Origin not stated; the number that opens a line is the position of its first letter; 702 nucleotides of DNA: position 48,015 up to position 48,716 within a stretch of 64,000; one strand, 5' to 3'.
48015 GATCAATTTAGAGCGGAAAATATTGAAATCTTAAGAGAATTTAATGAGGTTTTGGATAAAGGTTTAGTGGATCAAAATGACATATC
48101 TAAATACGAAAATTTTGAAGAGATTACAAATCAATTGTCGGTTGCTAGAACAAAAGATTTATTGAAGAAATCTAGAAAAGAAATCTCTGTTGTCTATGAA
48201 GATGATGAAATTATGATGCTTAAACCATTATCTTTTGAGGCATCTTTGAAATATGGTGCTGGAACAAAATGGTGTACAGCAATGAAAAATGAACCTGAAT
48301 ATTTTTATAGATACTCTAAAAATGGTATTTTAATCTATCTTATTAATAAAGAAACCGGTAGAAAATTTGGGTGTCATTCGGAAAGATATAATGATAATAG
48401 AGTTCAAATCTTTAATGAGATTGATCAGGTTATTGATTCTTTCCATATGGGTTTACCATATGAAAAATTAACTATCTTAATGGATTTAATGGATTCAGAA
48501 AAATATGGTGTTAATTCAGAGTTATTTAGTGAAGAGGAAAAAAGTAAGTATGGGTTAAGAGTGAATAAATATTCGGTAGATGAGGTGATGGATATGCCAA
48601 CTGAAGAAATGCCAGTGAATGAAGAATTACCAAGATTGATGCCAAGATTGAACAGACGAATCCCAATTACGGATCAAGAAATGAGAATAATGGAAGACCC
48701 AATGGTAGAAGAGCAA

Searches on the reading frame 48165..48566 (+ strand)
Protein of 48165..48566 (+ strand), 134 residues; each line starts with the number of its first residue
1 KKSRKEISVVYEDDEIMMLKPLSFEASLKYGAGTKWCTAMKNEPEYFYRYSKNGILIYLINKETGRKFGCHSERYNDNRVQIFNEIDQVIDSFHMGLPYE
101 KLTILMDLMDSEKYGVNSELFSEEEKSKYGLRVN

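Call 30: search_protein_representatives(alignment_id=A4)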
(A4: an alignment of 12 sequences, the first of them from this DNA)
Query: 12 sequences, 131 profile positions. Proteins with E-value up to 0.001 (for the whole library): 7425; up to 1e-10: 2703; up to 1e-30: 135. The best 150 are listed.
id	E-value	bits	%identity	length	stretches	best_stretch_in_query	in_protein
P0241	3.7e-79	279.4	-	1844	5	6-91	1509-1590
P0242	7.1e-50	184.7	-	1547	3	1-91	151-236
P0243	1.0e-49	184.1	-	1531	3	3-97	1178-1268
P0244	6.6e-48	178.3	-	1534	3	3-89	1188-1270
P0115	3.3e-46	172.8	-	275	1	1-127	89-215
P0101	1.7e-44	167.3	-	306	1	1-128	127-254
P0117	3.5e-44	166.2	-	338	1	3-129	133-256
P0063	9.7e-43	161.6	-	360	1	2-128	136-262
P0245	2.0e-39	150.8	-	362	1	1-129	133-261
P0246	3.6e-39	150.0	-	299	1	1-129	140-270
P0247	9.0e-39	148.7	-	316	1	1-129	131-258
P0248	9.7e-39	148.6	-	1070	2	3-91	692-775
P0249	1.2e-38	148.3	-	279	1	1-127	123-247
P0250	3.6e-38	146.8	-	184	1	9-129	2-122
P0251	4.1e-38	146.6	-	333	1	2-127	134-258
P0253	1.5e-37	144.8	-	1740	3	4-96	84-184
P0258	1.7e-36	141.3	-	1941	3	1-95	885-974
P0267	6.5e-35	136.3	-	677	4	3-94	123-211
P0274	4.0e-34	133.7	-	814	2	5-99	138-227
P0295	8.9e-33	129.3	-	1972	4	11-117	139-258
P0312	4.2e-32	127.2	-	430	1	1-127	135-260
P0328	1.3e-31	125.5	-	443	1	1-126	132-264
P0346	2.7e-31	124.6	-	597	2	1-92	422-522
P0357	5.3e-31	123.6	-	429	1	1-117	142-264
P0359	6.5e-31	123.3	-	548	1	1-127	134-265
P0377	1.5e-30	122.1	-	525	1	1-126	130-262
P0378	1.5e-30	122.1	-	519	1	1-114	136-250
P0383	2.2e-30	121.6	-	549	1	1-125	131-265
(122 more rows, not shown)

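Call 33: search_protein_families(library=pfam, proteins=[P0241, P0242, P0253, P0258, P0295], max_evalue=0.01)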
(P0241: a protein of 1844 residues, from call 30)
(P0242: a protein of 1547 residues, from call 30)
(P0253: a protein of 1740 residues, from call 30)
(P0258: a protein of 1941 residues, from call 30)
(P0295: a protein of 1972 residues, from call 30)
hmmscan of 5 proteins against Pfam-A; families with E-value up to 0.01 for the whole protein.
P0241 (1844 aa): 1 family
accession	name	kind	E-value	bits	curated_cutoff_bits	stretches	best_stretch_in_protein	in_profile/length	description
PF14903.11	WG_beta_rep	-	1.4e-19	70.2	25.6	1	601-620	15-34/35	WG containing repeat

P0242 (1547 aa): 1 family
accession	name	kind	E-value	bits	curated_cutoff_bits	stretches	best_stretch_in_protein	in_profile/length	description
PF14284.11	PcfJ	-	3.3e-06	27.4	25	0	115-215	16-110/147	PcfJ-like protein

P0253 (1740 aa): 0 families

P0258 (1941 aa): 1 family
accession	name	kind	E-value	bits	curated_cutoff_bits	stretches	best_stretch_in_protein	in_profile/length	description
PF14903.11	WG_beta_rep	-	5.9e-10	39.4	25.6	0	1129-1163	3-35/35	WG containing repeat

P0295 (1972 aa): 0 families

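Call 39: search_protein_families(library=pfam, alignment_id=A5, max_evalue=1)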
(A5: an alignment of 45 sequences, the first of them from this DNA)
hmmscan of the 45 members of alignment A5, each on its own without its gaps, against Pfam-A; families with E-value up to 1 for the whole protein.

A. member 1, seq(134 aa): 1 family
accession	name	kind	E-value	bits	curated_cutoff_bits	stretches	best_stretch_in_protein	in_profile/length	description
PF00910.28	RNA_helicase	-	0.032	15.1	21.5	0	71-123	43-89/105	RNA helicase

B. families by the number of members that match (of 45 scanned): 32 families (the first 25 are shown)
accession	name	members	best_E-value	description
PF14284.11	PcfJ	3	0.0056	PcfJ-like protein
PF22761.1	NrS1-1_pol-like_head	1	0.00015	NrS-1 polymerase-like head domain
PF03739.19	LptF_LptG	1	0.0025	Lipopolysaccharide export system permease LptF/LptG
PF09243.16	Rsm22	1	0.0081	Mitochondrial small ribosomal subunit Rsm22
PF10231.14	COA8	1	0.012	Cytochrome c oxidase assembly factor 8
PF06466.16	PCAF_N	1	0.012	PCAF (P300/CBP-associated factor) N-terminal domain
PF15138.11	Syncollin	1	0.012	Syncollin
PF14131.11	DUF4298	1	0.029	Domain of unknown function (DUF4298)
PF19156.5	DUF5838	1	0.03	Family of unknown function (DUF5838)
PF00910.28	RNA_helicase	1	0.032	RNA helicase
PF15592.11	Imm41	1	0.041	Immunity protein 41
PF09687.15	PRESAN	1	0.048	Plasmodium RESA N-terminal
PF22662.2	Csa3_N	1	0.058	Csa3 CRISPR-associated Rossmann-like domain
PF22365.1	PfNDH2_hel_ins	1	0.065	PfNDH2 helical insertion domain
PF02686.20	GatC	1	0.067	Glu-tRNAGln amidotransferase C subunit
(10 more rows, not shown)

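Call 43: predict_structure(alignment_id=A5)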
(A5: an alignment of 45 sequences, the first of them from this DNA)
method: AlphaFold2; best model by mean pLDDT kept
length: 134 residues; sequences in the alignment: 45
mean_pLDDT: 93.7   pTM: 0.88
mean pLDDT of the five models: 93.7, 93.6, 93.6, 93.1, 92.2
residues with pLDDT >= 90: 118; 70-90: 10; 50-70: 4; < 50: 2
segments of 3 or more residues with pLDDT < 50: none
pLDDT, mean of each block of 10 residues (from residue 1): 78 98 98 98 96 97 98 90 98 95 97 95 91 67
secondary structure, 60 per line:
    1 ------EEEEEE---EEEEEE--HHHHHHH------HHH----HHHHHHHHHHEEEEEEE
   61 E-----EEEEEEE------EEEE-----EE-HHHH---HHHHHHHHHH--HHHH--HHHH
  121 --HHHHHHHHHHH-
elements in order: E7-12 E16-21 H24-30 H44-53 E54-61 E67-73 E80-83 H92-95 H99-108 H111-114 H117-120 H123-133

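Call 52: fold_search(model_id=the predicted structure, library=viral)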
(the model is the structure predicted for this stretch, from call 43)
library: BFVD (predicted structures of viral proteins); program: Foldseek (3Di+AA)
matches with E <= 10: 693; with E <= 0.001: 20
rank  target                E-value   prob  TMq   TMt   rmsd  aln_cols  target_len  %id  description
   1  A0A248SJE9            1.7e-09  1.00  0.58  0.33   8.6       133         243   24  (no name in the UniProt tables at hand)
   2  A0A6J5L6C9            8.5e-09  1.00  0.67  0.27   7.7       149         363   24  Uncharacterized protein [uncultured Caudovirales phage]
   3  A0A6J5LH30            1.1e-08  1.00  0.61  0.16   7.2       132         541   18  Uncharacterized protein [uncultured Caudovirales phage]
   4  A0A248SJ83            1.2e-08  1.00  0.65  0.18   5.7       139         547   27  (no name in the UniProt tables at hand)
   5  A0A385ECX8            9.6e-08  1.00  0.61  0.34   2.5       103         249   26  Uncharacterized protein [Caulobacter phage CcrBL9]
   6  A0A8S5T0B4            1.4e-07  1.00  0.63  0.16   9.7       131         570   18  Uncharacterized protein [Myoviridae sp. ctWb16]
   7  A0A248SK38            9.5e-07  1.00  0.62  0.14   5.2       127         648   24  (no name in the UniProt tables at hand)
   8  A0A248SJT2            1.7e-06  1.00  0.57  0.21  10.0       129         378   17  (no name in the UniProt tables at hand)
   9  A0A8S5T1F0            2.0e-06  1.00  0.64  0.11   7.9       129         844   23  Uncharacterized protein [Myoviridae sp. ctWb16]
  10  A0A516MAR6            2.5e-06  1.00  0.65  0.13   3.4       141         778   21  (no name in the UniProt tables at hand)
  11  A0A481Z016            3.9e-06  1.00  0.61  0.12   3.0       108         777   29  Ankyrin repeat protein [Marseillevirus LCMAC202]
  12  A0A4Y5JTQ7            4.4e-06  1.00  0.64  0.20  10.1       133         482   23  Structural protein [Pseudomonas phage vB_PaeM_PA5oct]
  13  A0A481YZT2            5.6e-06  1.00  0.61  0.27   2.9       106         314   28  Uncharacterized protein [Marseillevirus LCMAC202]
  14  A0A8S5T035            6.4e-06  1.00  0.56  0.13   9.8       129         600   21  Uncharacterized protein [Myoviridae sp. ctWb16]
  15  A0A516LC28            9.4e-06  1.00  0.56  0.15  16.2       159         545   18  (no name in the UniProt tables at hand)
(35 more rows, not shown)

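Call 57: search_protein_families(library=phrogs, proteins=[P0242, P0267, P0346], max_evalue=0.01)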
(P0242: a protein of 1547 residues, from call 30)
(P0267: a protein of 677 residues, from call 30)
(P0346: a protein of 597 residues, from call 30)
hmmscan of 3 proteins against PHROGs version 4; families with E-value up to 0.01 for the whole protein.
P0242 (1547 aa): 2 families
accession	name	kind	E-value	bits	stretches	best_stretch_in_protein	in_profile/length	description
phrog_17056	-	unknown function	5.7e-19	69.7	3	619-781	67-232/420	-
phrog_28193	-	unknown function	1.2e-16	61.8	3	617-747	42-176/681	-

P0267 (677 aa): 1 family
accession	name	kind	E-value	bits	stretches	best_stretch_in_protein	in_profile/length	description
phrog_17056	-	unknown function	4.9e-13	50.2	1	112-189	107-188/420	-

P0346 (597 aa): 2 families
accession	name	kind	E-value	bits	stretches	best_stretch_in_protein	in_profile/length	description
phrog_17056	-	unknown function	2.1e-19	71.2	2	96-275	95-265/420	-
phrog_28193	-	unknown function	8e-19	68.9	2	81-214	56-204/681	-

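Call 65: search_solved_structures(query=A5, max_evalue=10)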
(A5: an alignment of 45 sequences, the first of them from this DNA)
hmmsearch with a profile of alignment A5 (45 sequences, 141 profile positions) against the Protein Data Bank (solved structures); distinct sequences matched with E-value up to 10: 2.
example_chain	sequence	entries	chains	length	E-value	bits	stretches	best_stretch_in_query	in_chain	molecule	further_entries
7mis_C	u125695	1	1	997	1.3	12.3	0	47-83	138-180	SdeC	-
9fgj_A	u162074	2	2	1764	3.3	11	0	47-82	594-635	SdeC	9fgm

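Call 76: search_protein_families(library=pfam, proteins=[P0383, P0359, P0377, P0378, P0328, P0312, P0357, P0267, P0346, P0274], max_evalue=0.01)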
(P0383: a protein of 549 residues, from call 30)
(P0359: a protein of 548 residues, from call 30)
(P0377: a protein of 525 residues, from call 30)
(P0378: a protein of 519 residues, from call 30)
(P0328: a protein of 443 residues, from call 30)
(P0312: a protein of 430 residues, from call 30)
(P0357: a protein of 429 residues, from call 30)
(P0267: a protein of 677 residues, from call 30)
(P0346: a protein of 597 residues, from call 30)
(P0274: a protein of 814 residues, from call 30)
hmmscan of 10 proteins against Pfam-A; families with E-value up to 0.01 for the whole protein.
P0383 (549 aa): 0 families

P0359 (548 aa): 0 families

P0377 (525 aa): 0 families

P0378 (519 aa): 0 families

P0328 (443 aa): 0 families

P0312 (430 aa): 0 families

P0357 (429 aa): 0 families

P0267 (677 aa): 0 families

P0346 (597 aa): 0 families

P0274 (814 aa): 2 families
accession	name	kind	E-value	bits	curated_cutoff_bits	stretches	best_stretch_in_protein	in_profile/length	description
PF06098.16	Radial_spoke_3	-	0.0019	18.1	26.4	0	26-83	154-211/229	Radial spoke protein 3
PF14903.11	WG_beta_rep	-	0.0076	16.7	25.6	0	338-357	16-34/35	WG containing repeat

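Call 87: search_protein_families(library=ncbifam, proteins=[P0242], max_evalue=0.1)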
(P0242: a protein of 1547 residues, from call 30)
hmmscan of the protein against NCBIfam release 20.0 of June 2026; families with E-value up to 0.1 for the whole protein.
P0242 (1547 aa): 0 families

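Call 88: search_protein_families(library=padloc, proteins=[P0242], max_evalue=0.1)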
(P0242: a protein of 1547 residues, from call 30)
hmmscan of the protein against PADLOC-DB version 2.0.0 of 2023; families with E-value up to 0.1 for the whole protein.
P0242 (1547 aa): 0 families

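Call 93: find_related_loci(query=A4, collection=genome_contigs, flank=3000)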
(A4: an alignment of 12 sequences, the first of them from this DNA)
Query A4 (134 aa) in genome_contigs; peptide patterns used: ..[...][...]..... (x = any residue, [..] = any of these).
2 stretches matched a pattern; 2 encode a relative of the query (tblastn E <= 1e-3); 2 distinct loci.
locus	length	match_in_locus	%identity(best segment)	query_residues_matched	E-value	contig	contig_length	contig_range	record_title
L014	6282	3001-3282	36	1-98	5e-15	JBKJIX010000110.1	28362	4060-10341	MAG: Chitinophagaceae bacterium isolate ant_bin.181 S1Ck117_924538_flag_0_multi_19.6558_len_28362, whole genome shotgun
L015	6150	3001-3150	44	4-50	2e-11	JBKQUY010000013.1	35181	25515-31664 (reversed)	MAG: Bacteroidia bacterium isolate SEr2D2E2F__bin_46 SEr2D2E2F_000000033868, whole genome shotgun sequence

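Call 94: find_related_loci(query=A4, collection=viral_contigs, flank=1000)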
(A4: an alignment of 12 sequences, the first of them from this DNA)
Query A4 (134 aa) in viral_contigs; peptide patterns used: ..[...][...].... (x = any residue, [..] = any of these).
591 stretches matched a pattern (row limit reached: there are more); 580 encode a relative of the query (tblastn E <= 1e-3); the best 80 are kept; 80 distinct loci.
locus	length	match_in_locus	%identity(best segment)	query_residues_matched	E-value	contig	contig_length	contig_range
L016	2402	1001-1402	96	1-134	5e-87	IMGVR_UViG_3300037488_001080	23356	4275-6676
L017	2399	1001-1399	83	1-133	2e-75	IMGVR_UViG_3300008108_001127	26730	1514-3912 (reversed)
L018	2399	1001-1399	83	1-133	2e-75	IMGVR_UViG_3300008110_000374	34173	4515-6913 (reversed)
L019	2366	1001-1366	78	2-125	3e-62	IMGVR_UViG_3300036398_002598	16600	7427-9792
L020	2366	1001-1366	78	2-125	3e-62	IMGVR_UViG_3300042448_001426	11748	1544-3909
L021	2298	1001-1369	64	1-125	8e-53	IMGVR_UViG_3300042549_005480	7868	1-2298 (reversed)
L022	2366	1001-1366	54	1-125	1e-38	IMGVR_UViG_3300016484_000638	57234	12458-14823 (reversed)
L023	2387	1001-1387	49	1-129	9e-37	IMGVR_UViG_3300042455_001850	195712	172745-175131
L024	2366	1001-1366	50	1-125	5e-34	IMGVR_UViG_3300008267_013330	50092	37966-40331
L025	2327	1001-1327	49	4-113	2e-32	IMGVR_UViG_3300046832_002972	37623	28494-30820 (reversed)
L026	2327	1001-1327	49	4-113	2e-32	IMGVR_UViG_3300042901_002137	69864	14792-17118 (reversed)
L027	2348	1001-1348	49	10-125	2e-32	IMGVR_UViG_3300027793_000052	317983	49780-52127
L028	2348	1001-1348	49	10-125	2e-32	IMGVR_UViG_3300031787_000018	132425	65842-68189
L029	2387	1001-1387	45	1-128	6e-31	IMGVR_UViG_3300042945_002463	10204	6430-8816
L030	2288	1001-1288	52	5-98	2e-30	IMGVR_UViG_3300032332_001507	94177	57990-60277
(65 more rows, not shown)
